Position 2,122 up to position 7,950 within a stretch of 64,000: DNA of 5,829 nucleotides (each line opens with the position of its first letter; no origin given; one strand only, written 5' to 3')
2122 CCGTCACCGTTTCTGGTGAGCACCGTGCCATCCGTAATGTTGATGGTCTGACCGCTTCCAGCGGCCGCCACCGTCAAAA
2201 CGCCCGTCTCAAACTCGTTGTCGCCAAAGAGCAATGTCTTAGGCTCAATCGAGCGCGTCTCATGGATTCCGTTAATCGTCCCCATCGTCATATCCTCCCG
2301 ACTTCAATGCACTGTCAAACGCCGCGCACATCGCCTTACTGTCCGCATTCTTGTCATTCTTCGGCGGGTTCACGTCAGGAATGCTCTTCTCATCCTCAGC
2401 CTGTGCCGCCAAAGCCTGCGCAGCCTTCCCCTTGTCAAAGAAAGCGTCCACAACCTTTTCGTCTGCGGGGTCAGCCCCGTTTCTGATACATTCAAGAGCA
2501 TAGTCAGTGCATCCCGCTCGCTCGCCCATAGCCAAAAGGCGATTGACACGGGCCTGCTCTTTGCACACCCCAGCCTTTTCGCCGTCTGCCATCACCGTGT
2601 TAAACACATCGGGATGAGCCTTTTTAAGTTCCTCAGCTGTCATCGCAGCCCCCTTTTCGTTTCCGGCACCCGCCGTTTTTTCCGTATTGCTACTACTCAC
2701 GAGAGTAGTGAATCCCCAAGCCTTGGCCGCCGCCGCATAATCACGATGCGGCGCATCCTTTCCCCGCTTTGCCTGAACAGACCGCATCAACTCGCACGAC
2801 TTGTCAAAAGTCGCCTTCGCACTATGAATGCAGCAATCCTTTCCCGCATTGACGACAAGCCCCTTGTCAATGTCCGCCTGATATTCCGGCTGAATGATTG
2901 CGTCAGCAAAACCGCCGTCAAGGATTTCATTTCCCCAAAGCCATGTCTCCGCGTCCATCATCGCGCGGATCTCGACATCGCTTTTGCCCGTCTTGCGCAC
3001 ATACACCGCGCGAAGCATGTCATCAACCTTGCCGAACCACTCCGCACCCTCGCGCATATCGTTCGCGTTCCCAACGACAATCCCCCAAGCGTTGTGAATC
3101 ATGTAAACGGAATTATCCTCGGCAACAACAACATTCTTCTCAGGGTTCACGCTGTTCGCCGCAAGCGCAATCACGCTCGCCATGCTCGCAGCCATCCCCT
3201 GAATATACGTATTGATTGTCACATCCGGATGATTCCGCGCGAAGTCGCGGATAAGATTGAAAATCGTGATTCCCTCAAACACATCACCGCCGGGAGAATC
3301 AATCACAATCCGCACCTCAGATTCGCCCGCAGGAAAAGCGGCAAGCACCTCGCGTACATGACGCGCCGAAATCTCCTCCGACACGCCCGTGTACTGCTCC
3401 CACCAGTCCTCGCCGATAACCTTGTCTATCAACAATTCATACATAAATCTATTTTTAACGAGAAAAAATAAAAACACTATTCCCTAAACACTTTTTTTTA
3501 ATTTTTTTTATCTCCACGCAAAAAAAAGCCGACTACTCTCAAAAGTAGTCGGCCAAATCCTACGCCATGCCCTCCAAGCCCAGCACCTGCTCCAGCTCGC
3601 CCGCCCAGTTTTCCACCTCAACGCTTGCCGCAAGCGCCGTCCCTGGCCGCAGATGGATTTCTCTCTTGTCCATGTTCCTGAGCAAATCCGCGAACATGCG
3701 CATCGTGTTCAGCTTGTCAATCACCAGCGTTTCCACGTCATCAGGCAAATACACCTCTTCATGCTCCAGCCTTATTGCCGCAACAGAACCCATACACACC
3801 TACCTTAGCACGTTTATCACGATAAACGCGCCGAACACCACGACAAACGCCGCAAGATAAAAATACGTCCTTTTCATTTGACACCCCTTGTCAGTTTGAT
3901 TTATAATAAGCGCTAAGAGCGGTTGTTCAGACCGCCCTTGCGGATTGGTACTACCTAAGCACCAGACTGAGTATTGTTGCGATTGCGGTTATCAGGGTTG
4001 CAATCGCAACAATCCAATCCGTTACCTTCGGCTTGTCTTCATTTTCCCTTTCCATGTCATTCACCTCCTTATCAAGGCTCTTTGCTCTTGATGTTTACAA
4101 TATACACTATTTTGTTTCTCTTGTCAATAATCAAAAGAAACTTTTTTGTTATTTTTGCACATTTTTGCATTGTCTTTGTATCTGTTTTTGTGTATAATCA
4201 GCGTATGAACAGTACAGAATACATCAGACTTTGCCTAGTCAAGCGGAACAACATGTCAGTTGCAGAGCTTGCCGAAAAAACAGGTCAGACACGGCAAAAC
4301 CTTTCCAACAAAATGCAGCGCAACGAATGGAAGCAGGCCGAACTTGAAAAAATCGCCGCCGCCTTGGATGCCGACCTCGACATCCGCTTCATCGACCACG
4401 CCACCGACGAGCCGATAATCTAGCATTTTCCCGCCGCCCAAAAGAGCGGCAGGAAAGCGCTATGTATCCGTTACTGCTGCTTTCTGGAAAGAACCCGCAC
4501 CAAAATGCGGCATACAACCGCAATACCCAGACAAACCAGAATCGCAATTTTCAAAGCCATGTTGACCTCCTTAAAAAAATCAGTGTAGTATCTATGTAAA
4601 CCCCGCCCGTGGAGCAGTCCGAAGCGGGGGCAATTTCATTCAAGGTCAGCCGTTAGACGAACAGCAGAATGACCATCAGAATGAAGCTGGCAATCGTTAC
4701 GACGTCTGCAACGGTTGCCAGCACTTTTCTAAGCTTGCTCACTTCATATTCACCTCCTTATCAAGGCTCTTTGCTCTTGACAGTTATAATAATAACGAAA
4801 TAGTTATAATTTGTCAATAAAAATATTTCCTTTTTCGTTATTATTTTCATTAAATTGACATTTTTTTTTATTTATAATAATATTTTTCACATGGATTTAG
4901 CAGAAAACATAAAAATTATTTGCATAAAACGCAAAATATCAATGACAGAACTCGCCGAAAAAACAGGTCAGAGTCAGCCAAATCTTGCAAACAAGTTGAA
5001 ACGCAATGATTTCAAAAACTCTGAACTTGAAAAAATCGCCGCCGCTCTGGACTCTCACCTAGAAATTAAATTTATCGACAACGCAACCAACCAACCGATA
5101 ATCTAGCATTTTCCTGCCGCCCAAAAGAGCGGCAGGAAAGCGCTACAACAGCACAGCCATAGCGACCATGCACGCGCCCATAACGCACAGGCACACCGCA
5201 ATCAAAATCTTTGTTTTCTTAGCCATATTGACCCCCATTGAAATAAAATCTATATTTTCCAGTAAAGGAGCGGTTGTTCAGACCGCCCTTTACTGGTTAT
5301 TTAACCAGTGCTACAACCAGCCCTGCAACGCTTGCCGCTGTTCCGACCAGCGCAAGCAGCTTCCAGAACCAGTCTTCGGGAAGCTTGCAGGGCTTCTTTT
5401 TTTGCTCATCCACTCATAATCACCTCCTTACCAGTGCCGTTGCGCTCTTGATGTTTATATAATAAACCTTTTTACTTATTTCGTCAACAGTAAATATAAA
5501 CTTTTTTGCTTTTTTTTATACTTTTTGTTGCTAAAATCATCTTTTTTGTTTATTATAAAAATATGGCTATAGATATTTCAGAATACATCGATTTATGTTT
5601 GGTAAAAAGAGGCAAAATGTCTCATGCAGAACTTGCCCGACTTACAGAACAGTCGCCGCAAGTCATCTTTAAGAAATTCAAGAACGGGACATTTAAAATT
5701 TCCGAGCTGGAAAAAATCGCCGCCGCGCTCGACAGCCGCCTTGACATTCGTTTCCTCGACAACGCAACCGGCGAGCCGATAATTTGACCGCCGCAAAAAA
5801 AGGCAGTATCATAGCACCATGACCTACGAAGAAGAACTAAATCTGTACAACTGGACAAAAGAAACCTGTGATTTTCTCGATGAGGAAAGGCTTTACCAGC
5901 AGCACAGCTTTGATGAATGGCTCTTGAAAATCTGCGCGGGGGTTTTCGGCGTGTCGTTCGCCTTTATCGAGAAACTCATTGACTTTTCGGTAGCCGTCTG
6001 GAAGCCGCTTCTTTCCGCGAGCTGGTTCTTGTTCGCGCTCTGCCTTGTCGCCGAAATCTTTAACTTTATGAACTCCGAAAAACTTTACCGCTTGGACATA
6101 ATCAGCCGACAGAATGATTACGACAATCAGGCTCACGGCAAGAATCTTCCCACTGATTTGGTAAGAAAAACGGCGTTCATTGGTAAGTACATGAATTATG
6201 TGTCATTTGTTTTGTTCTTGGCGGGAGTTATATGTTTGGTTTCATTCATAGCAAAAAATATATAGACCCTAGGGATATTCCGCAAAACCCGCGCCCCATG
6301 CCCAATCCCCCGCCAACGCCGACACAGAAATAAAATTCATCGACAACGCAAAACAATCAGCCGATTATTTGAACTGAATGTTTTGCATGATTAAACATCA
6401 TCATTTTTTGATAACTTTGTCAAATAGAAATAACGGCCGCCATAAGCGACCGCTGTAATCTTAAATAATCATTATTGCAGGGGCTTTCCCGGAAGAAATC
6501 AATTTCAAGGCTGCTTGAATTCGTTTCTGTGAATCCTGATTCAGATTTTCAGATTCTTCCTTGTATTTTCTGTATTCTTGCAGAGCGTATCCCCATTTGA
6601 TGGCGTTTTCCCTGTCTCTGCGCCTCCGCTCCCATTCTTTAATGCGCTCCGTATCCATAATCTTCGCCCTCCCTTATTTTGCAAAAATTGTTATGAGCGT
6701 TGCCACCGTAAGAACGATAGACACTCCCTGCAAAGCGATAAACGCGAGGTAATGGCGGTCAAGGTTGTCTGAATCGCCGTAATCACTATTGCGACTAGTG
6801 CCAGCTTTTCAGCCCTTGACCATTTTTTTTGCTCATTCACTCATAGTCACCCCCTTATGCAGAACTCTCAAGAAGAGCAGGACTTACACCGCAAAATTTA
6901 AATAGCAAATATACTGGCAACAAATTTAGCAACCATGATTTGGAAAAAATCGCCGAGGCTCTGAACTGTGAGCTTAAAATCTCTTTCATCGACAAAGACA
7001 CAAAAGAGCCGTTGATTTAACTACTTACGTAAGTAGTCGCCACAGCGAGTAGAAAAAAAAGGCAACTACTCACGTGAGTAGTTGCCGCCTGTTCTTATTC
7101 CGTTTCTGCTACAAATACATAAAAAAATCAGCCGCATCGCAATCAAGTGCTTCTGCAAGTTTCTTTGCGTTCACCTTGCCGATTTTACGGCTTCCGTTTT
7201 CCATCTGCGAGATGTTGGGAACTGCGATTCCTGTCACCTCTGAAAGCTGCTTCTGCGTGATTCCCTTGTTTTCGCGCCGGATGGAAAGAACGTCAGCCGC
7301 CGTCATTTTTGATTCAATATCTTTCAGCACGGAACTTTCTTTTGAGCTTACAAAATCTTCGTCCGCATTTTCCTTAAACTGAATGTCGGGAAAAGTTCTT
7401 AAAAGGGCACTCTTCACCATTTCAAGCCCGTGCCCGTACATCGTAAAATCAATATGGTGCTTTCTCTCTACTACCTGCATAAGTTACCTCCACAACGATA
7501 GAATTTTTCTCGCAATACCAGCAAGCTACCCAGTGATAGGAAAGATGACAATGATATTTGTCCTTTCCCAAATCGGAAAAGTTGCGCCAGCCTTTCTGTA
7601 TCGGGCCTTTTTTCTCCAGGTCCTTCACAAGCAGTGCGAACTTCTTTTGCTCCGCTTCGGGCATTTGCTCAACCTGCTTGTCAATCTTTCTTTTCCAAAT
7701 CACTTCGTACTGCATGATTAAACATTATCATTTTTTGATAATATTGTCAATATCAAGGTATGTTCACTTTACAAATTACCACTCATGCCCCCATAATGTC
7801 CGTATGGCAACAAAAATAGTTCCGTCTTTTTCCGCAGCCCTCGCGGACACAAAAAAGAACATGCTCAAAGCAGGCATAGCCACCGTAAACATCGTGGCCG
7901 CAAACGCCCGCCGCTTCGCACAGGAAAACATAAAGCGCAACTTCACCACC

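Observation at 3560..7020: Tandem array of diverging cassettes: leaderless Xre-type HTH gene divergent from an operon of 25-49-aa membrane peptides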

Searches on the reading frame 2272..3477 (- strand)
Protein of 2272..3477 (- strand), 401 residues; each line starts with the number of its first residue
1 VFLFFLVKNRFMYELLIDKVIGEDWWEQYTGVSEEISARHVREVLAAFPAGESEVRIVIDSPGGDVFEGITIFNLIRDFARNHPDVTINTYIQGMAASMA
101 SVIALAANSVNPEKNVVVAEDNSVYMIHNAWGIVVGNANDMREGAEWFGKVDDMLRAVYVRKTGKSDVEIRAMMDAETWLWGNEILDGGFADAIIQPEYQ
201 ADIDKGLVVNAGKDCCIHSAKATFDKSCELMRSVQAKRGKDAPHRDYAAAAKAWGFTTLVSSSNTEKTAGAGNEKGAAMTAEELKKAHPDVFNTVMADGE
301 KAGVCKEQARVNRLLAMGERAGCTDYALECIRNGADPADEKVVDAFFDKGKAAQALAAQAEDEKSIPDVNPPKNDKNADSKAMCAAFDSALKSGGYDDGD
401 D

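Call 4: search_protein_families(library=pfam, proteins=[window:2272-3477:-], max_evalue=1)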
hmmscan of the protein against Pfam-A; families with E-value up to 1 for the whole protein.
window:2272-3477:- (401 aa): 1 family
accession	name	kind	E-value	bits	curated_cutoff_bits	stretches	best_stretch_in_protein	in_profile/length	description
PF00574.28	CLP_protease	-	3.3e-25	89.5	20.2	1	32-197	25-181/182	Clp protease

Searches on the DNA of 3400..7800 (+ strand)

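Call 6: search_dna_similar(query=window:3400-7800:+, collection=phages, mode=distant)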
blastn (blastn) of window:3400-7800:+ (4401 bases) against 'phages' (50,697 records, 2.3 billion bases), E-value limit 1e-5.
Records with a match: 1; places in all: 1; records where one place covers at least 80% of the query: 0.
Best place of each record, by identity: 60-80% 1.
By first word of the organism name: Leptospira 1.
By host as written in the record: frog 1.
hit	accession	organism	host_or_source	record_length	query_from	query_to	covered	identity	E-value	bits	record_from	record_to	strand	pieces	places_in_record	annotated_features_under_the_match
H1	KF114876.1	Leptospira phage vB_LalZ_80412-LE1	frog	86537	4041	4159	3%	72.3%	1e-7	67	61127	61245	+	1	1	DNA-binding helix-turn-helix protein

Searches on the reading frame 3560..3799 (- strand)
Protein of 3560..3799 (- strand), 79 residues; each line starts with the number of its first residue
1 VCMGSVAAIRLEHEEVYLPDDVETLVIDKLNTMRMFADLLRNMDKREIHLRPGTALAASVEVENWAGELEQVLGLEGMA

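Call 4: search_protein_families(library=pfam, proteins=[window:3560-3799:-], max_evalue=1)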
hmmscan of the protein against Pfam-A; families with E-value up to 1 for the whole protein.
window:3560-3799:- (79 aa): 0 families

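Call 41: search_protein_families(library=padloc, proteins=[window:3560-3793:-], max_evalue=1)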
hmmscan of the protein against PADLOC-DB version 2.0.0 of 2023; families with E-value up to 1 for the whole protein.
window:3560-3793:- (77 aa): 0 families

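Call 42: search_protein_families(library=phrogs, proteins=[window:3560-3793:-], max_evalue=0.1)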
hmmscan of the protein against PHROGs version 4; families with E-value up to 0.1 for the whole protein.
window:3560-3793:- (77 aa): 0 families

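Call 73: search_protein_families(library=ncbifam, proteins=[window:3560-3793:-], max_evalue=1)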
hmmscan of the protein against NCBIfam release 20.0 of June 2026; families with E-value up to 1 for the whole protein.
window:3560-3793:- (77 aa): 0 families

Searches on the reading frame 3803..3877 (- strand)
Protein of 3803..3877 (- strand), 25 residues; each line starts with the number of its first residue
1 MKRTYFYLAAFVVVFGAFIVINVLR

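Call 23: search_protein_families(library=pfam, proteins=[window:3803-3877:-], max_evalue=10)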
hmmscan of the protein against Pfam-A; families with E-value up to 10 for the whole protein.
seq(25 aa): 0 families

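Call 24: search_protein_families(library=phrogs, proteins=[window:3803-3877:-], max_evalue=10)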
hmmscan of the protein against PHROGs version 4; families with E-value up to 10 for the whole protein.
seq(25 aa): 1 family
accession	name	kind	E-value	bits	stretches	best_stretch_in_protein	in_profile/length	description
phrog_8633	-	unknown function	0.024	15.5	1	6-24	7-25/39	-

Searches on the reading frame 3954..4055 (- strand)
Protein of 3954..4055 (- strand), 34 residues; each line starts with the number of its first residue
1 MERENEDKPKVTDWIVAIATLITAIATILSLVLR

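Call 23: search_protein_families(library=pfam, proteins=[window:3954-4055:-], max_evalue=10)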
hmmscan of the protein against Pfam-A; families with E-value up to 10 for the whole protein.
seq(34 aa): 1 family
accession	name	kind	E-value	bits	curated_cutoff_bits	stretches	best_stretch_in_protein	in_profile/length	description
PF04888.17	SseC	-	0.034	14.2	30.2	1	10-29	61-80/312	Secretion system effector C (SseC) like family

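Call 24: search_protein_families(library=phrogs, proteins=[window:3954-4055:-], max_evalue=10)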
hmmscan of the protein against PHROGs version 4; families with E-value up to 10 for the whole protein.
seq(34 aa): 4 families
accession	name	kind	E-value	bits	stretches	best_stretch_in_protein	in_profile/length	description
phrog_27228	-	unknown function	0.14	13.6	1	3-31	14-42/106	-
phrog_12353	-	unknown function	0.26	12.4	1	10-32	113-135/138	-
phrog_11802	-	unknown function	0.28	11.7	1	9-30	10-31/230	-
phrog_3399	-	unknown function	1.7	10.3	1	13-25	19-31/48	-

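Call 41: search_protein_families(library=padloc, proteins=[window:3954-4055:-], max_evalue=1)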
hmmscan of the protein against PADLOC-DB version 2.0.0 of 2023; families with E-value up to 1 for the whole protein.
seq(34 aa): 0 families

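Call 73: search_protein_families(library=ncbifam, proteins=[window:3954-4055:-], max_evalue=1)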
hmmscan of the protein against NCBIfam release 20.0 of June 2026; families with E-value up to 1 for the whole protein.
seq(34 aa): 0 families
